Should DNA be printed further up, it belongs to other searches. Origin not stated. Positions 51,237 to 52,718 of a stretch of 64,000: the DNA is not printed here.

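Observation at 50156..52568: Translationally coupled amidohydrolase, YtkA-like and MauG/MbnH-type diheme enzyme: candidate undescribed periplasmic protein-modification or copper system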

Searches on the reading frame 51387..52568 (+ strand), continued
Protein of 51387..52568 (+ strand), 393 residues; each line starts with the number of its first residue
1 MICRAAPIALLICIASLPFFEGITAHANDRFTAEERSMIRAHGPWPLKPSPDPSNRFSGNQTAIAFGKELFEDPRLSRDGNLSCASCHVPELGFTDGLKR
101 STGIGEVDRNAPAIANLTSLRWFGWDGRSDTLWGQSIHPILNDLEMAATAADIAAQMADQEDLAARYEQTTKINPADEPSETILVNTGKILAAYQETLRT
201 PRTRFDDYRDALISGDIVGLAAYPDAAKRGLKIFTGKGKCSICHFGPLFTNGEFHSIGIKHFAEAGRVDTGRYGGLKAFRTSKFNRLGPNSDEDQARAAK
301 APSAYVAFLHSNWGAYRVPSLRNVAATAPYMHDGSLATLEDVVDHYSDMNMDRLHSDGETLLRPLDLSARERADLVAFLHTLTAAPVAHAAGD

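Call 10: find_encoding_contigs(protein=P0004, flank=8000, max_places=2)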
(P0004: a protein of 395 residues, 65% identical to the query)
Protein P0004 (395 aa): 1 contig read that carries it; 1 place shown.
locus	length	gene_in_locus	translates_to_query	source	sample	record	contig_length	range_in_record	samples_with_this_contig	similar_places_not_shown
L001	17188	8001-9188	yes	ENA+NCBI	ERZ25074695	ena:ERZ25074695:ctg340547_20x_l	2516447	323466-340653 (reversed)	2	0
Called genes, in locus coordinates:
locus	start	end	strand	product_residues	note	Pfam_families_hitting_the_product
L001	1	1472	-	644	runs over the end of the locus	PF08298:AAA_PrkA, PF06798:PrkA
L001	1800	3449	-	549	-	PF07690:MFS_1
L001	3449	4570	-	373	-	PF25917:BSH_RND, PF25954:Beta-barrel_RND_2 (weak), PF25963:Beta-barrel_AAEA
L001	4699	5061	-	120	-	PF03779:SPW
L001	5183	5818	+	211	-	PF00440:TetR_N, PF16859:TetR_C_11 (faint), PF14246:TetR_C_7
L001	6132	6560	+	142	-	PF20066:Glyoxalase_8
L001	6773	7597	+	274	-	PF04909:Amidohydro_2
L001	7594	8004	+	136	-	PF13115:YtkA (weak)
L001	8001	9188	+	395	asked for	PF03150:CCP_MauG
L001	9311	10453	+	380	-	PF03150:CCP_MauG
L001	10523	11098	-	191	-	PF07883:Cupin_2 (weak)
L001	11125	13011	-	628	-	PF06808:DctM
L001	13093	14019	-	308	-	PF16868:NMT1_3, PF09084:NMT1, PF12974:Phosphonate-bd (weak)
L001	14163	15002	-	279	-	PF00528:BPD_transp_1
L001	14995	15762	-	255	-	PF00005:ABC_tran, PF13304:AAA_21 (faint)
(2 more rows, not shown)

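Call 11: find_encoding_contigs(protein=P0039, flank=8000, max_places=2)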
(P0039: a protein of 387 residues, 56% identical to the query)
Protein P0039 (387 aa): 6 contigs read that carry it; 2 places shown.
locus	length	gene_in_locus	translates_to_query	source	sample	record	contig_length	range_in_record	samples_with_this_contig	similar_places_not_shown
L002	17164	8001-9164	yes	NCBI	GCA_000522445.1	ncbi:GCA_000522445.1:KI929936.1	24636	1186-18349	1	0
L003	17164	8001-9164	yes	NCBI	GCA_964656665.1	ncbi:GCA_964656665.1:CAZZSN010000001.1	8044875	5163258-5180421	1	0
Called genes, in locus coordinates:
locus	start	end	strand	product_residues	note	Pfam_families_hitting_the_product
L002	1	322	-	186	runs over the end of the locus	PF00296:Bac_luciferase (weak)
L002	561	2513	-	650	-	PF02738:MoCoBD_1, PF20256:MoCoBD_2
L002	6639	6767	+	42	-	-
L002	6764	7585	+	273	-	PF04909:Amidohydro_2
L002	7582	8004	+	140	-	-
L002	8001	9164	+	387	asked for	PF03150:CCP_MauG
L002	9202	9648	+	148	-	-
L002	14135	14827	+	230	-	-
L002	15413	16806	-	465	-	PF01547:SBP_bac_1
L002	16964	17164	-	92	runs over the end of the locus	PF09928:DUF2160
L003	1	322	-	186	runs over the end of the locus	PF00296:Bac_luciferase (weak)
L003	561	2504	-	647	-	PF02738:MoCoBD_1, PF20256:MoCoBD_2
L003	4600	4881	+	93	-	-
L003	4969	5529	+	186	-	-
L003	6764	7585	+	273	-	PF04909:Amidohydro_2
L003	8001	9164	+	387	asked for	PF03150:CCP_MauG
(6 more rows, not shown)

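Call 12: find_encoding_contigs(protein=P0058, flank=8000, max_places=2)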
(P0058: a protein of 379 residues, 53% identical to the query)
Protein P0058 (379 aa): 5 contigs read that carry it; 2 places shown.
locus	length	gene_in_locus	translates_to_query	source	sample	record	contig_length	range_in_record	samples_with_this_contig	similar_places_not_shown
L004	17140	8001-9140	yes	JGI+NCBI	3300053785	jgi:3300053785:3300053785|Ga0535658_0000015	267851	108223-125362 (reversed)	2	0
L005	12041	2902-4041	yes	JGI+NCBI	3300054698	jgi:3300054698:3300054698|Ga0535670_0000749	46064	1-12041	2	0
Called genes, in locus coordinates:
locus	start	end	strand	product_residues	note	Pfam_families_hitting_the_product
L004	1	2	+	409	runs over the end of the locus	PF00296:Bac_luciferase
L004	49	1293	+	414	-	PF00296:Bac_luciferase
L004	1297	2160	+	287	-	PF00561:Abhydrolase_1, PF12697:Abhydrolase_6, PF12146:Hydrolase_4 (faint)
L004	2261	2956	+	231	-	PF00072:Response_reg, PF00486:Trans_reg_C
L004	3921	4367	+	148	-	PF16694:Cytochrome_P460 (weak)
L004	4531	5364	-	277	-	PF00378:ECH_1, PF16113:ECH_2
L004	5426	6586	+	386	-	PF02771:Acyl-CoA_dh_N, PF02770:Acyl-CoA_dh_M, PF00441:Acyl-CoA_dh_1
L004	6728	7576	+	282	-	PF04909:Amidohydro_2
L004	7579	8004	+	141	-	-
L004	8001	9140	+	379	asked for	PF03150:CCP_MauG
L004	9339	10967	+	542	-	PF00884:Sulfatase, PF01663:Phosphodiest (faint), PF16347:SGSH_C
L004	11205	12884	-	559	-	PF01019:G_glu_transpept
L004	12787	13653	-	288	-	PF00753:Lactamase_B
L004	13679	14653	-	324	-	PF08240:ADH_N, PF00107:ADH_zinc_N, PF13602:ADH_zinc_N_2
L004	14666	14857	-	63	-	-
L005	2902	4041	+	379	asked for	PF03150:CCP_MauG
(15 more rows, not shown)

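Call 15: find_related_loci(query=A1, collection=genome_contigs, flank=7000)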
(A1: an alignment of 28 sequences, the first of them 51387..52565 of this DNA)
Query A1 (393 aa) in genome_contigs; peptide patterns used: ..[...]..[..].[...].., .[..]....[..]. (x = any residue, [..] = any of these).
600 stretches matched a pattern (row limit reached: there are more); 589 encode a relative of the query (tblastn E <= 1e-3); the best 80 are kept; 80 distinct loci.
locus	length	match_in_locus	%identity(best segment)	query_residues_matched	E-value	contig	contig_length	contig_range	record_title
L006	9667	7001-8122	54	10-387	8e-128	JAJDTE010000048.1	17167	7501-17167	MAG: Gammaproteobacteria bacterium isolate jk18x11bins.53 k141_780229, whole genome shotgun sequence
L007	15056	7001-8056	52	31-383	1e-121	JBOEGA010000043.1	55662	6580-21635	MAG: Methyloligellaceae bacterium isolate PBSAalp19 PBSAd_contig_1863, whole genome shotgun sequence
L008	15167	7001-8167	49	8-383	7e-111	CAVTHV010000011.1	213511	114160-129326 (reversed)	MAG: uncultured beta proteobacterium isolate MFD05942.bin.2.252 genome assembly, contig: contig_13795, whole genome shot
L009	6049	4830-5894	50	31-383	2e-110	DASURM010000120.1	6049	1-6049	MAG TPA_asm: Burkholderiaceae bacterium isolate SMAG_U1707 k141_293533, whole genome shotgun sequence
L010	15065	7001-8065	48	27-382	2e-107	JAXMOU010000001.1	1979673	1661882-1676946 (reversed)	MAG: Sneathiella sp. isolate PC_MBin.17 PCX_2CoAssmbCtg, whole genome shotgun sequence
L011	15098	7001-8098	47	11-383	3e-105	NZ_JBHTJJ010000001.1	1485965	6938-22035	Ruegeria arenilitoris strain CCUG 62412 GCM70027500_4, whole genome shotgun sequence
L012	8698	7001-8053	49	31-382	6e-105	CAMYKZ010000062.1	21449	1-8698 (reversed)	MAG: uncultured Afifella sp. isolate FCS_M_Alpha_12 genome assembly, contig: scaffold_2049, whole genome shotgun sequenc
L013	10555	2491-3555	50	31-383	3e-104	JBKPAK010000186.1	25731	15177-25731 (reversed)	MAG: Candidatus Methylomirabilota bacterium isolate GB_HAYS_MAG_00007 GB_HAYS_000001395095, whole genome shotgun sequenc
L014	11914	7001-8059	49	29-384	3e-104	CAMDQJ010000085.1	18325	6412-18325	MAG: Asaia bogorensis isolate TrH-25oct19-73 genome assembly, contig: TrH-25oct19-C5838, whole genome shotgun sequence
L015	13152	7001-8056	47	31-383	5e-102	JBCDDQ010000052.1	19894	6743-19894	MAG: Pseudomonadota bacterium isolate P01_G01_bin.44 k141_3175971_length_19894_cov_19.9676, whole genome shotgun sequenc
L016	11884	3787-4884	45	33-383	2e-101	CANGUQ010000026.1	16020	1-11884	MAG: Betaproteobacteria bacterium isolate RE-15aug16-108 genome assembly, contig: RE-15aug16-C4936, whole genome shotgun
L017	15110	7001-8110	47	10-383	4e-101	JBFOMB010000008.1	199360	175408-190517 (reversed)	MAG: Paracoccaceae bacterium isolate E16Bin-6-3 c_000000000008, whole genome shotgun sequence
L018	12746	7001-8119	46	12-386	1e-100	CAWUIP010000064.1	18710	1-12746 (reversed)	MAG: uncultured Aliishimia sp. isolate SRR17458630_metabat2_4_1705322976 genome assembly, contig: ERZ21854009.349, whole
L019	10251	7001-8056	45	31-383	1e-99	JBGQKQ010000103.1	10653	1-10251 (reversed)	MAG: Gammaproteobacteria bacterium isolate OBJ2_061818_050_58 k141_2276106_length_10653_cov_13.0628, whole genome shotgu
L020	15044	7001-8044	50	33-383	1e-98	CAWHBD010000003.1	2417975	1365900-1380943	MAG: uncultured Candidatus Rokubacteria bacterium isolate MFD02840.bin.3.55 genome assembly, contig: contig_32758, whole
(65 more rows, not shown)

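Call 50: search_protein_families(library=pfam, alignment_id=A6, max_evalue=0.00001)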
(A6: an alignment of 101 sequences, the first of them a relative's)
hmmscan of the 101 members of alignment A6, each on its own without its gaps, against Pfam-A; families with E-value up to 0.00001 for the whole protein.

A. member 1, L001:3452-4591:- (380 aa): 4 families
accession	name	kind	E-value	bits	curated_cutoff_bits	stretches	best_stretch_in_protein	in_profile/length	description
PF16576.10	HlyD_D23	-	2.4e-20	73.2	30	1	55-298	19-187/214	Barrel-sandwich domain of CusB or HlyD membrane-fusion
PF13437.12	HlyD_3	-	4.9e-17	63.1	22.2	1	221-301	1-82/106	HlyD family secretion protein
PF00529.27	CusB_dom_1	-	1.5e-09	38.4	26.5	1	136-350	12-89/89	Cation efflux system protein CusB domain 1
PF13533.13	Biotin_lipoyl_2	-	1.8e-09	37.6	29.8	1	56-87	1-32/32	Biotin-lipoyl like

B. families by the number of members that match (of 101 scanned): 101 families (the first 25 are shown)
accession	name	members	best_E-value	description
PF06808.19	DctM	3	6.8e-80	Tripartite ATP-independent periplasmic transporter, DctM component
PF00005.33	ABC_tran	3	3.4e-55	ABC transporter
PF13304.12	AAA_21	3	1.6e-13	AAA domain, putative AbiEii toxin, Type IV TA system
PF02463.25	SMC_N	3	5.8e-10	RecF/RecN/SMC N terminal domain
PF11249.13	DUF3047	2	1.5e-77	Protein of unknown function (DUF3047)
PF00501.34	AMP-binding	2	9.5e-68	AMP-binding enzyme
PF00378.25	ECH_1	2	6.7e-49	Enoyl-CoA hydratase/isomerase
PF00775.27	Dioxygenase_C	2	1.7e-35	Dioxygenase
PF13759.12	2OG-FeII_Oxy_5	2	1.7e-32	Putative 2OG-Fe(II) oxygenase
PF00892.27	EamA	2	1.4e-31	EamA-like transporter family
PF16113.10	ECH_2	2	1.1e-28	Enoyl-CoA hydratase/isomerase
PF04444.19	Dioxygenase_N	2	3.7e-28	Catechol dioxygenase N terminus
PF00441.29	Acyl-CoA_dh_1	2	7.1e-22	Acyl-CoA dehydrogenase, C-terminal domain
PF02771.21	Acyl-CoA_dh_N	2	1e-20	Acyl-CoA dehydrogenase, N-terminal domain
PF02770.24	Acyl-CoA_dh_M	2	2.9e-20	Acyl-CoA dehydrogenase, middle domain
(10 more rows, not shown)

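Call 52: search_dna_similar(query=window:51387-52565:+, collection=plasmids, mode=protein, max_rows=40, max_evalue=1e-10)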
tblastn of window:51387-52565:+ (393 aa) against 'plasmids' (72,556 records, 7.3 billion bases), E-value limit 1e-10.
Records with a match: 319; places in all: 449; records where one place covers at least 80% of the query: 288.
Best place of each record, by identity: <60% 319.
By first word of the organism name: Ralstonia 133; Rhizobium 75; Azospirillum 9; Methylocystis 7; Burkholderia 5; Hymenobacter 5; Vibrio 5; Ruegeria 4; Sinorhizobium 3; Mesorhizobium 3; and 47 more.
By predicted mobility (MOB-suite, as given by PLSDB): non-mobilizable 138; mobilizable 115; conjugative 66.
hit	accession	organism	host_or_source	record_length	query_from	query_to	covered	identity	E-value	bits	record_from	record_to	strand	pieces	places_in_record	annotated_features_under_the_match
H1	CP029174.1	Methylobacterium sp. DM1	-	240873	64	388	83%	36.7%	2e-43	169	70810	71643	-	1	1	mauG: tryptophan tryptophylquinone biosynthesis enzyme MauG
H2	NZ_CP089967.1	Cereibacter azotoformans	Owen's River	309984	49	378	84%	35.5%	1e-45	175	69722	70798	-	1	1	cytochrome c peroxidase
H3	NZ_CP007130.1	Gemmatirosa kalamazoonensis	-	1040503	31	383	90%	33.0%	4e-45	173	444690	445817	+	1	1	record has no annotation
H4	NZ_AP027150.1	Methylocystis bryophila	-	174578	44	384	87%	33.9%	1e-36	149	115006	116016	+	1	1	cytochrome c peroxidase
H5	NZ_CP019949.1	Methylocystis bryophila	-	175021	44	384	87%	33.9%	1e-36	149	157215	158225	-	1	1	cytochrome c peroxidase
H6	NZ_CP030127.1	Indioceanicola profundi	sediment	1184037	54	383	84%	34.7%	4e-34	141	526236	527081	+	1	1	none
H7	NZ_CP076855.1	Rhizobium sp. WYJ-E13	Curcuma wenyujin Y.H. Chen et C. ...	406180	7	384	96%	30.1%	1e-23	110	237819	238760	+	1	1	cytochrome c peroxidase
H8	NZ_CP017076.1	Novosphingobium resinovorum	single cell,soil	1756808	43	389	88%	32.6%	2e-34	142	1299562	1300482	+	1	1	none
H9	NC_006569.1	Ruegeria pomeroyi DSS-3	-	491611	53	382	84%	34.2%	5e-32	135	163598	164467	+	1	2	cytochrome c peroxidase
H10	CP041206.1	Rhizobium sp. NIBRBAC000502774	Genome assembly,Coal mine soil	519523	6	383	96%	29.9%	2e-18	95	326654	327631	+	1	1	cytochrome-c peroxidase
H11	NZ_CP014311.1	Burkholderia sp. PAMC 26561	single cell,lichen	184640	30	383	90%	31.6%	8e-30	129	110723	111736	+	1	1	cytochrome c peroxidase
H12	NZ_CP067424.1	Skermanella sp. TT6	Homo sapiens,single cell,skin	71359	65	384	81%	35.0%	8e-33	137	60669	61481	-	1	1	cytochrome c peroxidase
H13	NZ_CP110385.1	Tritonibacter mobilis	-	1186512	65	384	81%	34.4%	9e-33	137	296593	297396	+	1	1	record has no annotation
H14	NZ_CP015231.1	Tritonibacter mobilis F1926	cell culture,seawater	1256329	65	384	81%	34.4%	1e-32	137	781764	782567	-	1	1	record has no annotation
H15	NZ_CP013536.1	Rhizobium phaseoli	Phaseolus vulgaris,Whole ...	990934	66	384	81%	34.5%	5e-37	150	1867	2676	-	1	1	cytochrome c peroxidase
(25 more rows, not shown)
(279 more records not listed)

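Call 53: get_annotated_region(hit=H1, flank=5000)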
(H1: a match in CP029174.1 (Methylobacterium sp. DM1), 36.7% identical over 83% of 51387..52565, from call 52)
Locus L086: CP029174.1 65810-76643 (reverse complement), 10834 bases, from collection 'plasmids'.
description: Methylobacterium sp. DM1 plasmid pLVM1, complete sequence
organism: Methylobacterium sp. DM1 (NCBI taxid 2067957)
taxonomy: Bacteria; Pseudomonadota; Alphaproteobacteria; Hyphomicrobiales; Methylobacteriaceae; Methylobacterium; Methylobacterium sp. DM1
host: -; source: -; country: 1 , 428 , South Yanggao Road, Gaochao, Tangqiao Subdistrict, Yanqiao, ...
typing (MOB-suite, as given by PLSDB): conjugative; relaxase MOBP,MOBQ; mating-pair formation MPF_I
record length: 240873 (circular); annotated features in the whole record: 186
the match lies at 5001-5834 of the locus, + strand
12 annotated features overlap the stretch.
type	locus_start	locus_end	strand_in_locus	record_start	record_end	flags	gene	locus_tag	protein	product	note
CDS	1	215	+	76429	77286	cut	-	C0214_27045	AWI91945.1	methylamine utilization protein MauF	-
CDS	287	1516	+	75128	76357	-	mauB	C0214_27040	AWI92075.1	methylamine dehydrogenase (amicyanin) large subunit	-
CDS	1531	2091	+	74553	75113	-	-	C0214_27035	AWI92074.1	methylamine utilization protein MauE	-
CDS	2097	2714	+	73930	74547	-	mauD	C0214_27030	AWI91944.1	methylamine dehydrogenase accessory protein MauD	-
CDS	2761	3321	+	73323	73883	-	mauA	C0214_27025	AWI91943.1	methylamine dehydrogenase (amicyanin) small subunit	-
CDS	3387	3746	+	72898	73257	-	-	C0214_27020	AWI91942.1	amicyanin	-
CDS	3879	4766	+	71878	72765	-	-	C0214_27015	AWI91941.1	methylamine utilization protein MauJ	-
CDS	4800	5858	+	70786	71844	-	mauG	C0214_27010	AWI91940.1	tryptophan tryptophylquinone biosynthesis enzyme MauG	-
CDS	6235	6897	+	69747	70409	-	-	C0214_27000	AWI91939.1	ferredoxin-type protein NapG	-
CDS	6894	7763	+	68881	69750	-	-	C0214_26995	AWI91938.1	quinol dehydrogenase ferredoxin subunit NapH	-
CDS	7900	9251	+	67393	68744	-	-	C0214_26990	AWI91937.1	IS3 family transposase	-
CDS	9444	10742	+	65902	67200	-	-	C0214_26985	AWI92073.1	ISNCY-like element ISMex6 family transposase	-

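Call 54: get_annotated_region(hit=H4, flank=5000)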
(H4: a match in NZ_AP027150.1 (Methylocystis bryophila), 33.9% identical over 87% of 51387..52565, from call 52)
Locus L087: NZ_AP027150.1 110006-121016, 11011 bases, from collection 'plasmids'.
description: Methylocystis bryophila strain DSM 21852 plasmid pDSM21852-1, complete sequence
organism: Methylocystis bryophila (NCBI taxid 655015)
taxonomy: Bacteria; Pseudomonadota; Alphaproteobacteria; Hyphomicrobiales; Methylocystaceae; Methylocystis; Methylocystis bryophila
host: -; source: -; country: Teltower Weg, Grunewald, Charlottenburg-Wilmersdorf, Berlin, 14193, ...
typing (MOB-suite, as given by PLSDB): non-mobilizable; replicon rep_cluster_86
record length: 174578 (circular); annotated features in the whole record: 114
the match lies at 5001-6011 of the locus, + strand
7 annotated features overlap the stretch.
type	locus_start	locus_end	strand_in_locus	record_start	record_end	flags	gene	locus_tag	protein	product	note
CDS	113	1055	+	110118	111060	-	-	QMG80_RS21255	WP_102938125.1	IS630 family transposase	-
CDS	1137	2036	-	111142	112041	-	-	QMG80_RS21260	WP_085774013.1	cupin-like domain-containing protein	-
CDS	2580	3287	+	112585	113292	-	-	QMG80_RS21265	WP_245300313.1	alpha/beta fold hydrolase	-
CDS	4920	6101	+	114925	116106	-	-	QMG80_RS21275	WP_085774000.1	cytochrome c peroxidase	-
CDS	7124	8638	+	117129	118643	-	-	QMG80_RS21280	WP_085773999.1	choice-of-anchor tandem repeat GloVer-containing protein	-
CDS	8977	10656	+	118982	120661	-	-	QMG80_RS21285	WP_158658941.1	cyclic peptide export ABC transporter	GO:0015833 - peptide transport [Evidence IEA]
CDS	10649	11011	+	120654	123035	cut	-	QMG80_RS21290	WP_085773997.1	penicillin acylase family protein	-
